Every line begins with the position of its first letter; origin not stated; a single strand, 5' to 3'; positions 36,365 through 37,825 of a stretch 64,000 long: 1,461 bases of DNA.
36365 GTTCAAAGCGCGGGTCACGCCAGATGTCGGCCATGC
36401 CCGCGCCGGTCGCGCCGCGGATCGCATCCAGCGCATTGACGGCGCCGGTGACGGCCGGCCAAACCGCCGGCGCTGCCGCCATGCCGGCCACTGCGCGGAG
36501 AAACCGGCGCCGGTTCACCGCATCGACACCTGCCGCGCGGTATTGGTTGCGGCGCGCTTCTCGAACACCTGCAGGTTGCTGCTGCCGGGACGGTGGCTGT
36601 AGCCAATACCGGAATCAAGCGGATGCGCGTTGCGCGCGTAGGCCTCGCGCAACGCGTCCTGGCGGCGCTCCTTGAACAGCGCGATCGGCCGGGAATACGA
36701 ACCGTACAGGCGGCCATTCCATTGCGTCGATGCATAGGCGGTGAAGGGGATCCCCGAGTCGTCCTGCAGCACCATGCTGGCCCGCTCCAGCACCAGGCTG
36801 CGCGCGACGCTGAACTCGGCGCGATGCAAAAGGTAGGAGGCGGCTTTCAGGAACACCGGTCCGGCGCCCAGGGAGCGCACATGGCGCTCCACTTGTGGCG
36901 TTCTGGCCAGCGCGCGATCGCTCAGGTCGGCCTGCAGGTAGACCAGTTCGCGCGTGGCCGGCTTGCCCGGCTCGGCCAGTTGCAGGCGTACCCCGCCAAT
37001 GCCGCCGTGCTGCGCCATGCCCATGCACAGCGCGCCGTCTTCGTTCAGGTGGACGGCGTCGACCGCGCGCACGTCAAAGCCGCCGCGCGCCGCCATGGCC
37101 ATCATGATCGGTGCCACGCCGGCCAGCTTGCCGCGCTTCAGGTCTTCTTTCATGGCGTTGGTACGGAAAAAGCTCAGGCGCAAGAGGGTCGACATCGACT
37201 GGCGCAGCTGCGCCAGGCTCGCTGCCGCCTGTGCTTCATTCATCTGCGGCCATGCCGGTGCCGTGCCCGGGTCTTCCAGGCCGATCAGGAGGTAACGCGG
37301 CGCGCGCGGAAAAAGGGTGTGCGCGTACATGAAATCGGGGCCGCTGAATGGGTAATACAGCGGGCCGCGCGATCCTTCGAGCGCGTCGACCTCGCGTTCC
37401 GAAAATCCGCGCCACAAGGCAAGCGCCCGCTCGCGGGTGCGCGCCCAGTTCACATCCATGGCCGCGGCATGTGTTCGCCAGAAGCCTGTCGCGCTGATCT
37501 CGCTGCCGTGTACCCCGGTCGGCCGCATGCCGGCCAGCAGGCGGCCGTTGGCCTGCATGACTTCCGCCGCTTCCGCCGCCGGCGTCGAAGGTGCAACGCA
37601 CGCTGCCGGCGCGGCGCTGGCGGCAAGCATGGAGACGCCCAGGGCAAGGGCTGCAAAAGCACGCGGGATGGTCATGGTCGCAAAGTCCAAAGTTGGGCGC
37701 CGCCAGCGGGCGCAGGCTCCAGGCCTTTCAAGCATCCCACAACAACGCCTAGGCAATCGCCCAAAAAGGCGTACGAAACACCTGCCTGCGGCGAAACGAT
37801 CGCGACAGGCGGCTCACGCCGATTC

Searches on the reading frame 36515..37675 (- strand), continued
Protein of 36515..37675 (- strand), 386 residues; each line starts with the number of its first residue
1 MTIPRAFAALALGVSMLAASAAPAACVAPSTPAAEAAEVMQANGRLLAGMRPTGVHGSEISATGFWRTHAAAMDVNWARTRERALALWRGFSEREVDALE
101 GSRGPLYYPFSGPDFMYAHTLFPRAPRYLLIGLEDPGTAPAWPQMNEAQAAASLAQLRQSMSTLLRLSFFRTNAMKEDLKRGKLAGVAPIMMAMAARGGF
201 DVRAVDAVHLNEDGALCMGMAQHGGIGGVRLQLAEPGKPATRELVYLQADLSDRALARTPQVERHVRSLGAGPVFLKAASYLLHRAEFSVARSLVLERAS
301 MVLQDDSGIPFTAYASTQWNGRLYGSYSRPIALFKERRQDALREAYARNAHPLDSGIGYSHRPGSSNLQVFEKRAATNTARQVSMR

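Call 92: search_protein_families(library=pfam, proteins=[L020:631-2010:+, L072:8363-9790:+, L053:7782-9557:+, L057:7303-8706:+, L035:3051-4436:-, L045:1-1311:-, L018:3119-4783:+, L054:2255-4483:+, L078:6503-7975:+, L026:8761-9765:-], max_evalue=0.0001)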
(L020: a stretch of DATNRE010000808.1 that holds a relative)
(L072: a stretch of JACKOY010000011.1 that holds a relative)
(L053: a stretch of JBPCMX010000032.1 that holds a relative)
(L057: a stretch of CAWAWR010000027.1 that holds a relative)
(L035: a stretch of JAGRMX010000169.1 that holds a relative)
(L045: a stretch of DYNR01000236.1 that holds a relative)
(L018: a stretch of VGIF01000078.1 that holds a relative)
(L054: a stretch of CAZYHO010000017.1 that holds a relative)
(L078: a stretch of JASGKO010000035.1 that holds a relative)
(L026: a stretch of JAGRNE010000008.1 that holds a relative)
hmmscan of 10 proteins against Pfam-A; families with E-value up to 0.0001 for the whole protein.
L020:631-2010:+ (459 aa): 3 families
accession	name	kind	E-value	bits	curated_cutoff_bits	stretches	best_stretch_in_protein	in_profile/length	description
PF08245.18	Mur_ligase_M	-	2.9e-25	89.9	24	1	111-293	1-200/200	Mur ligase middle domain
PF21799.2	MurD-like_N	-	2.7e-10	40.8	27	1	5-94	2-88/88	Mur ligase MurD-like, N-terminal domain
PF07991.19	KARI_N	-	7.5e-05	22.8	20.6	0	5-45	6-47/165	Acetohydroxy acid isomeroreductase, NADPH-binding domain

L072:8363-9790:+ (475 aa): 0 families

L053:7782-9557:+ (591 aa): 3 families
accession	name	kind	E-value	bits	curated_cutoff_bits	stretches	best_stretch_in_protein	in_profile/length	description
PF00004.35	AAA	-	8.9e-30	104.3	21.2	1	279-424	2-130/131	ATPase family associated with various cellular activities (AAA)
PF17758.7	Prot_ATP_ID_OB_N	-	3.7e-20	71.8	23.4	1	106-166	1-62/62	Proteasomal ATPase OB N-terminal domain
PF16450.11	Prot_ATP_ID_OB_C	-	7.3e-15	55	23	1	167-223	1-56/56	Proteasomal ATPase OB C-terminal domain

L057:7303-8706:+ (467 aa): 0 families

L035:3051-4436:- (461 aa): 1 family
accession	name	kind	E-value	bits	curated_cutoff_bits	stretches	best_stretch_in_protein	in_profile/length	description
PF00067.27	p450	-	5.2e-83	279.8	22.8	1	43-443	35-445/462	Cytochrome P450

L045:1-1311:- (436 aa): 1 family
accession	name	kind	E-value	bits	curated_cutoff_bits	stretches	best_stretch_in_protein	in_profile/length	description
PF00162.24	PGK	-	2.3e-156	521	27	1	28-425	1-379/379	Phosphoglycerate kinase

L018:3119-4783:+ (554 aa): 2 families
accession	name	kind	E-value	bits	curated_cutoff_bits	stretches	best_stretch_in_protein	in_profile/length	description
PF00753.33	Lactamase_B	-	9.3e-11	42.5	22.7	1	354-482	3-132/196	Metallo-beta-lactamase superfamily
PF12706.13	Lactamase_B_2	-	1.5e-05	25.2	27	1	370-501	4-143/200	Beta-lactamase superfamily domain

L054:2255-4483:+ (742 aa): 1 family
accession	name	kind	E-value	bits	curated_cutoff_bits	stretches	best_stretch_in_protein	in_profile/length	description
PF03030.21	H_PPase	-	7.5e-244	811.6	29.7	1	70-736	1-645/645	Inorganic H+ pyrophosphatase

L078:6503-7975:+ (490 aa): 0 families

L026:8761-9765:- (334 aa): 0 families

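Call 94: search_solved_structures(query=L022:8494-9813:+, max_evalue=1e-10)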
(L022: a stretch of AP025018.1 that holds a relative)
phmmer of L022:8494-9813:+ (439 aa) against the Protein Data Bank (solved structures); distinct sequences matched with E-value up to 1e-10: 22.
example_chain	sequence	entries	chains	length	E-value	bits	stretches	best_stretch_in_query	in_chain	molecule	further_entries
9h76_A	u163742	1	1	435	3.9e-43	151.6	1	12-434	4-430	Putative amino acid/polyamine transport protein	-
6f2g_A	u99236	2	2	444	4.2e-43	151.5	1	12-434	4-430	Putative amino acid/polyamine transport protein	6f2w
7b00_A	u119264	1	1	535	1.1e-40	143.5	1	10-431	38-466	Large neutral amino acids transporter small subunit 2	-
8a6l_B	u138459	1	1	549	1.2e-40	143.4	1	10-431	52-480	Large neutral amino acids transporter small subunit 2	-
7cmh_B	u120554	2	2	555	1.2e-40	143.4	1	10-431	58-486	Large neutral amino acids transporter small subunit 2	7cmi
7nf6_B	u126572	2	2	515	1.2e-39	140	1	9-430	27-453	B(0,+)-type amino acid transporter 1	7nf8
9i1z_B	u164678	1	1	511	1.4e-39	139.8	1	7-433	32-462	Y+L amino acid transporter 1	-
8xxi_A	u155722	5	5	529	1.6e-39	139.7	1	7-433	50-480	Y+L amino acid transporter 1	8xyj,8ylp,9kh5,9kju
6yup_D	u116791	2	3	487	2.9e-38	135.5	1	9-430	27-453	b(0,+)-type amino acid transporter 1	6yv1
6li9_B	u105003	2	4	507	3.3e-38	135.3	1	9-430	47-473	b(0,+)-type amino acid transporter 1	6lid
7ccs_B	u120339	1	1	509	5.8e-37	131.3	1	9-431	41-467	Consensus mutated Anionic Amino Acid Transporter Light Chain, Xc- System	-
9ky5_A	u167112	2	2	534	8.8e-37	130.7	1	7-430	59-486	Y+L amino acid transporter 2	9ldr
8qey_A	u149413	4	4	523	2.9e-34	122.3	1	9-429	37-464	Asc-type amino acid transporter 1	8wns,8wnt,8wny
7p9u_B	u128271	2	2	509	6.5e-33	117.9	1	10-429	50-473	Cystine/glutamate transporter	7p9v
7epz_B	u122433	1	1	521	7.1e-33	117.8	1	10-429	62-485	Cystine/glutamate transporter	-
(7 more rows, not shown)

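Call 95: find_encoding_contigs(protein=P0024, flank=8000, max_places=2)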
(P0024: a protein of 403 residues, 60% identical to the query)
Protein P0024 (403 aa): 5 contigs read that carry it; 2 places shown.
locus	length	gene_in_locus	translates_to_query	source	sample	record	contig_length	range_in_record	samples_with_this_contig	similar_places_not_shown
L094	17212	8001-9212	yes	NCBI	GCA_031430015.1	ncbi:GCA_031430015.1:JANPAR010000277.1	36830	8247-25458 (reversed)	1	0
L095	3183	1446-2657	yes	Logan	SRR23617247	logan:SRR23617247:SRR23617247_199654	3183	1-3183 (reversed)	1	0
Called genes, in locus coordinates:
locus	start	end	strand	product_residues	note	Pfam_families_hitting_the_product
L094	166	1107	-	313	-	PF03631:Virul_fac_BrkB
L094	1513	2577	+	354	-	PF02661:Fic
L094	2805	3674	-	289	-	PF27523:PSD, PF02666:PS_Dcarbxylase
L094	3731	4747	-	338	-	PF04909:Amidohydro_2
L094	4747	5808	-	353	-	PF03401:TctC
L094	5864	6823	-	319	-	-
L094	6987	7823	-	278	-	PF01557:FAA_hydrolase (weak)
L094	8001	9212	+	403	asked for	-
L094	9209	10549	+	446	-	PF13354:Beta-lactamase2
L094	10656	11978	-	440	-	-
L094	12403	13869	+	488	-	PF00171:Aldedh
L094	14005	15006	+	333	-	PF03401:TctC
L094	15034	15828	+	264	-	PF00561:Abhydrolase_1, PF03096:Ndr, PF12146:Hydrolase_4, PF12697:Abhydrolase_6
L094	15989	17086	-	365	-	PF12281:NTP_transf_8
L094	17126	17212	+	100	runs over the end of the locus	-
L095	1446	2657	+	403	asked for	-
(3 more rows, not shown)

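Call 96: find_encoding_contigs(protein=P0012, flank=8000, max_places=2)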
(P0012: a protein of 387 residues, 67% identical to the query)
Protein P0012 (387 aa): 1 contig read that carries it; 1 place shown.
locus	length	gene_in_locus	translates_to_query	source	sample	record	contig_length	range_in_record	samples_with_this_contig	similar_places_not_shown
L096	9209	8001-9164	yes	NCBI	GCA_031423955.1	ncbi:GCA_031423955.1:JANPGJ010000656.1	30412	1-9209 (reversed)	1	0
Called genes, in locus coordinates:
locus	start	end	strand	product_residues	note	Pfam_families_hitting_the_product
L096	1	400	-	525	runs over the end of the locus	PF00884:Sulfatase, PF01663:Phosphodiest (weak), PF16347:SGSH_C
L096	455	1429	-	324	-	PF03401:TctC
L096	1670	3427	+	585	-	PF01494:FAD_binding_3, PF21274:Rng_hyd_C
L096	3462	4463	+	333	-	PF03401:TctC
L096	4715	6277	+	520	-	PF21167:DUF6851, PF22778:VCPO_2nd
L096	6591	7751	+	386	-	-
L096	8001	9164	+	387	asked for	-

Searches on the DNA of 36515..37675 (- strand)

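Call 88: search_rna_families(sources=[L012, L017, L022, L036, L046, L055, L059, L008], threshold=gathering)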
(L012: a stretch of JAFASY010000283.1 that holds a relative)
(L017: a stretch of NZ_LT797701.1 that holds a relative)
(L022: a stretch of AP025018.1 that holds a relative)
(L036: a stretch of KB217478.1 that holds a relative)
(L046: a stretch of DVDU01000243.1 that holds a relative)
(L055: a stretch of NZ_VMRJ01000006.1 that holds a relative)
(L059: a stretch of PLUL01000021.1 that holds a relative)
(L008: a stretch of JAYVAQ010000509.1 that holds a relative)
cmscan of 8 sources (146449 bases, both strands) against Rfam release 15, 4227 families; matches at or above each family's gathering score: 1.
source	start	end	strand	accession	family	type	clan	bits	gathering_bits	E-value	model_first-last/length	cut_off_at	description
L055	13374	13455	+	RF00177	SSU_rRNA_bacteria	Gene; rRNA;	CL00111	58.5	50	1.1e-13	1-85/1533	3'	Bacterial small subunit ribosomal RNA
